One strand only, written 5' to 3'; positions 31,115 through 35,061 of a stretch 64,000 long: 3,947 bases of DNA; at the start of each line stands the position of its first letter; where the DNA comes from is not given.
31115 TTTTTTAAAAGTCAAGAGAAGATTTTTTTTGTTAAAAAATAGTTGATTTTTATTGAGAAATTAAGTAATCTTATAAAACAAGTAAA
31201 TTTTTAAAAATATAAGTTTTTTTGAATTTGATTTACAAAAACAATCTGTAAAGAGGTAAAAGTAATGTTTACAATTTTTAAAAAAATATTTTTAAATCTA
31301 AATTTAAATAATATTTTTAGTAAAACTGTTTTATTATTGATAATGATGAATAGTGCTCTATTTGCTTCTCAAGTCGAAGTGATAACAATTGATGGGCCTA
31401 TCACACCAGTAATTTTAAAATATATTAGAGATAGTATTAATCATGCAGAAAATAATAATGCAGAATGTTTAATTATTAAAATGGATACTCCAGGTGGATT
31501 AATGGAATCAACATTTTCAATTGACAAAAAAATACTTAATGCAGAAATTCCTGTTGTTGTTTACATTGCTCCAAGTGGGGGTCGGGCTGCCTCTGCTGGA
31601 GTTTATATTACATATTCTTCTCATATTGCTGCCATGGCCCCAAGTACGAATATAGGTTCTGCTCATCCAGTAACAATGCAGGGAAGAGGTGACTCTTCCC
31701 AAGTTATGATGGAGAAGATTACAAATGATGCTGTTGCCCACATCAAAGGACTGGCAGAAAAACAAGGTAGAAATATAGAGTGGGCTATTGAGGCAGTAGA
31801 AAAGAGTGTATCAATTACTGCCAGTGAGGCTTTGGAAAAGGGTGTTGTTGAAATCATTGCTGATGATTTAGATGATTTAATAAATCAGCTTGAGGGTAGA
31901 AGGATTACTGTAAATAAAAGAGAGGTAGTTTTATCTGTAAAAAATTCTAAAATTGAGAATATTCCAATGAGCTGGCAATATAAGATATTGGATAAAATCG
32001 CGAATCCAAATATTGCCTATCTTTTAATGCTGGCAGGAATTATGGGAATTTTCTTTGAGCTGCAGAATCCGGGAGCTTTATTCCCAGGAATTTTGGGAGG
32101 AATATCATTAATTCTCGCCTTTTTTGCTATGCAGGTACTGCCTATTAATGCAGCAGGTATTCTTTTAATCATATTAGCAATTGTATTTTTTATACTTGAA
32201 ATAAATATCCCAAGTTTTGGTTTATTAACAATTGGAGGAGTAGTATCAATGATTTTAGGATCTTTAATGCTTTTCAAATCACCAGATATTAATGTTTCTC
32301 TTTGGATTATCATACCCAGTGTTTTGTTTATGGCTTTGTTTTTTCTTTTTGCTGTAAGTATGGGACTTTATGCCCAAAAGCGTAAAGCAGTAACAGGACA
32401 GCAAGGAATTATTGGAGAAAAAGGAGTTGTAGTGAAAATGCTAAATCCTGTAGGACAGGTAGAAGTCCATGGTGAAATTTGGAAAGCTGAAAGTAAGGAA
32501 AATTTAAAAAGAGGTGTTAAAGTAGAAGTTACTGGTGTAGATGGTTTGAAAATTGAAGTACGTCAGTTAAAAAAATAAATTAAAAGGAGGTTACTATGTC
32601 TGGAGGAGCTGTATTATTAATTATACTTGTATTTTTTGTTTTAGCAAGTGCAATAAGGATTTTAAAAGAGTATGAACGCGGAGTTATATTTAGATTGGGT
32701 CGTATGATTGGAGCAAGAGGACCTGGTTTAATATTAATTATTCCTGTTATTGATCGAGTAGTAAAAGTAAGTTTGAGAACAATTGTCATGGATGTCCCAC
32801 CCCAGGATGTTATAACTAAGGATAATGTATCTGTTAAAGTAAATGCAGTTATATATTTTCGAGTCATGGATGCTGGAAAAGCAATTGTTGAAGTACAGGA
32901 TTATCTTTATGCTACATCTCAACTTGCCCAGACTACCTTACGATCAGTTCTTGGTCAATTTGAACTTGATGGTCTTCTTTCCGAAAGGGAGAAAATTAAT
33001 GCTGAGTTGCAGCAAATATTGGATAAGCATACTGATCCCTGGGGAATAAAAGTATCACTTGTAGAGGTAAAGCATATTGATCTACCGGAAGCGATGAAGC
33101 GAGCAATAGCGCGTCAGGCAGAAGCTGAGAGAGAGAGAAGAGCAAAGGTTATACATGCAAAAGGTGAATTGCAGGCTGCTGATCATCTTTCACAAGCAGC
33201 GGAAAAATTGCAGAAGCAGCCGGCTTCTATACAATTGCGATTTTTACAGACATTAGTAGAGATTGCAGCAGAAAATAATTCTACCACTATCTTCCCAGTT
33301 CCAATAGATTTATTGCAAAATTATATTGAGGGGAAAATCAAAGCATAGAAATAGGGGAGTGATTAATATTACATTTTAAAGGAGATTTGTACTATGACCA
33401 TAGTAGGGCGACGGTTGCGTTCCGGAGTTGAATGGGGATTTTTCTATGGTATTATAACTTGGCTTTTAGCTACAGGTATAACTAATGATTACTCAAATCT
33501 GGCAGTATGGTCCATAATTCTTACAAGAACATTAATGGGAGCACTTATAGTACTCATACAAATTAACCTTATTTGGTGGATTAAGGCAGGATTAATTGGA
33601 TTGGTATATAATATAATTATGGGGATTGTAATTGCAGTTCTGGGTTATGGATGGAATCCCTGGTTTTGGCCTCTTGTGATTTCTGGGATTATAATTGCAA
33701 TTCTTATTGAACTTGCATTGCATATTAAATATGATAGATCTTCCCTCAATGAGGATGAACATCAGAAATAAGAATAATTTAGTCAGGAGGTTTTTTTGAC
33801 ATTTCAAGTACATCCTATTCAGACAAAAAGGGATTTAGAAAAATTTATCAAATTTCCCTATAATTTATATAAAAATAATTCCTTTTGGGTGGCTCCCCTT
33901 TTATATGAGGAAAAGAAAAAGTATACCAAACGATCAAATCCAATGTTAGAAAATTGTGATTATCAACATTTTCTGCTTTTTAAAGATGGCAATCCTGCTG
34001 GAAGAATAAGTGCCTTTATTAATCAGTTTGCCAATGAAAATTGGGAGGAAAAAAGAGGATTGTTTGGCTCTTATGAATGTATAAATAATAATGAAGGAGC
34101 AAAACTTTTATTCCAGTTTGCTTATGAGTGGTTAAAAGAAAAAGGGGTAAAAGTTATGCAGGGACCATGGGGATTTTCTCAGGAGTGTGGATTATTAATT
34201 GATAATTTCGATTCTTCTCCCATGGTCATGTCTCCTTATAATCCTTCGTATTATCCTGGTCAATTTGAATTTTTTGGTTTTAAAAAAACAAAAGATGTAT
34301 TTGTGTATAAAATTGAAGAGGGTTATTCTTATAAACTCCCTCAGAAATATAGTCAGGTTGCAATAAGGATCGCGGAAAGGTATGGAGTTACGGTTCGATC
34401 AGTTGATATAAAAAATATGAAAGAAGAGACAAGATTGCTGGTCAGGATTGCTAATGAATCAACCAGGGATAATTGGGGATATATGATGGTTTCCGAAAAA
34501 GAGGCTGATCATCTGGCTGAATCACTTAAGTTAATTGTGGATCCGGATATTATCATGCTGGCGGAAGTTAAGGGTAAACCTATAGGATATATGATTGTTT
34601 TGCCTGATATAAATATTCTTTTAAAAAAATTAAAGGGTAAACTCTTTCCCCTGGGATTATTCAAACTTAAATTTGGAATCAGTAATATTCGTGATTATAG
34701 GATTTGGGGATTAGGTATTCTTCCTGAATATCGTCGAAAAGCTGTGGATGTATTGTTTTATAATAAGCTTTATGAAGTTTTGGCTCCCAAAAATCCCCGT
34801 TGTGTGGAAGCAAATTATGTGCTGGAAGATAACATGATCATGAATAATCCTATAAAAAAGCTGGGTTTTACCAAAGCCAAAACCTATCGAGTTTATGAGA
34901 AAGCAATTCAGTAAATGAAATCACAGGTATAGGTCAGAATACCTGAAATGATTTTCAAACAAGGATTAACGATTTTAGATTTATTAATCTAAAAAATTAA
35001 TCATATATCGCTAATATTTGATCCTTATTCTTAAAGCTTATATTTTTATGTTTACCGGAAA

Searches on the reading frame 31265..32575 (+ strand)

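Call 37: search_protein_families(library=pfam, proteins=[window:31265-32575:+], max_evalue=0.001)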
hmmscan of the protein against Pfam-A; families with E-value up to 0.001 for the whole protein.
window:31265-32575:+ (437 aa): 4 families
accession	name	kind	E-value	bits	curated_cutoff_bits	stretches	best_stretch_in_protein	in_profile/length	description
PF24961.1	NfeD_membrane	-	6.9e-28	97.5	26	1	249-364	1-117/119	NfeD integral membrane domain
PF25145.1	NfeD1b_N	-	5.4e-23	82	40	1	37-195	2-152/189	NfeD1b, N-terminal domain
PF01957.25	NfeD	-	1.3e-13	51.4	29.1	1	380-433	2-56/57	NfeD-like C-terminal, partner-binding domain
PF00574.28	CLP_protease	-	0.00015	22.2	20.2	1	39-199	18-179/182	Clp protease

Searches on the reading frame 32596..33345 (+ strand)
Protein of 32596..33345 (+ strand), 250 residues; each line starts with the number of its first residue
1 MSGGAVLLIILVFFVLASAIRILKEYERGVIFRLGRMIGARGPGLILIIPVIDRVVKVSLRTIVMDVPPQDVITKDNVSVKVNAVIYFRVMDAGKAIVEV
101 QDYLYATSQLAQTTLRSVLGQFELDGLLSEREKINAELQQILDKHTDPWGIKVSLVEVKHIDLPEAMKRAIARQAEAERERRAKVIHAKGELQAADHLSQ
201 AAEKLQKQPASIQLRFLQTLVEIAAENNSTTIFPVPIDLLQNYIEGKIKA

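Call 37: search_protein_families(library=pfam, proteins=[window:32596-33345:+], max_evalue=0.001)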
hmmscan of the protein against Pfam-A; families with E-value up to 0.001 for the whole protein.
window:32596-33345:+ (250 aa): 1 family
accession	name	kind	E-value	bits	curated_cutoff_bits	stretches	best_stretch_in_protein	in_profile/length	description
PF01145.31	Band_7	-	4.9e-39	134.6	23.6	1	22-191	2-175/176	SPFH domain / Band 7 family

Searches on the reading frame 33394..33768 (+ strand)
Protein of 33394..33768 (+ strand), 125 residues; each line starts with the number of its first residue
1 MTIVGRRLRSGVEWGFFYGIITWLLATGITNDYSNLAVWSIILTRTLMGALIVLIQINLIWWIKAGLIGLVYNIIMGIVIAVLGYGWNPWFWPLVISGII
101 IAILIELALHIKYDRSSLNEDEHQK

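Call 36: search_protein_families(library=pfam, proteins=[window:33394-33768:+], max_evalue=0.01)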
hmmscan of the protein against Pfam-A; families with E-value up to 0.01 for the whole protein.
window:33394-33768:+ (125 aa): 0 families

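Call 50: search_protein_families(library=pfam, proteins=[window:33394-33768:+], max_evalue=5)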
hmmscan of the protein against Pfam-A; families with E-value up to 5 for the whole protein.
window:33394-33768:+ (125 aa): 1 family
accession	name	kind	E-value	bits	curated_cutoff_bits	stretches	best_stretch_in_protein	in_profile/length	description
PF18191.6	PnpCD_PnpD_N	-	0.067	13.2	25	1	8-47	51-90/151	Hydroquinone 1,2-dioxygenase large subunit N-terminal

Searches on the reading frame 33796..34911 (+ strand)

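Call 37: search_protein_families(library=pfam, proteins=[window:33796-34911:+], max_evalue=0.001)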
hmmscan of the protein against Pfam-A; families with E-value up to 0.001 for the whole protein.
window:33796-34911:+ (372 aa): 1 family
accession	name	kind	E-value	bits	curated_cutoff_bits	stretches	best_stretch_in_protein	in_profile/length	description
PF00583.31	Acetyltransf_1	-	7.9e-05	23.3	20.7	0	243-358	27-116/116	Acetyltransferase (GNAT) family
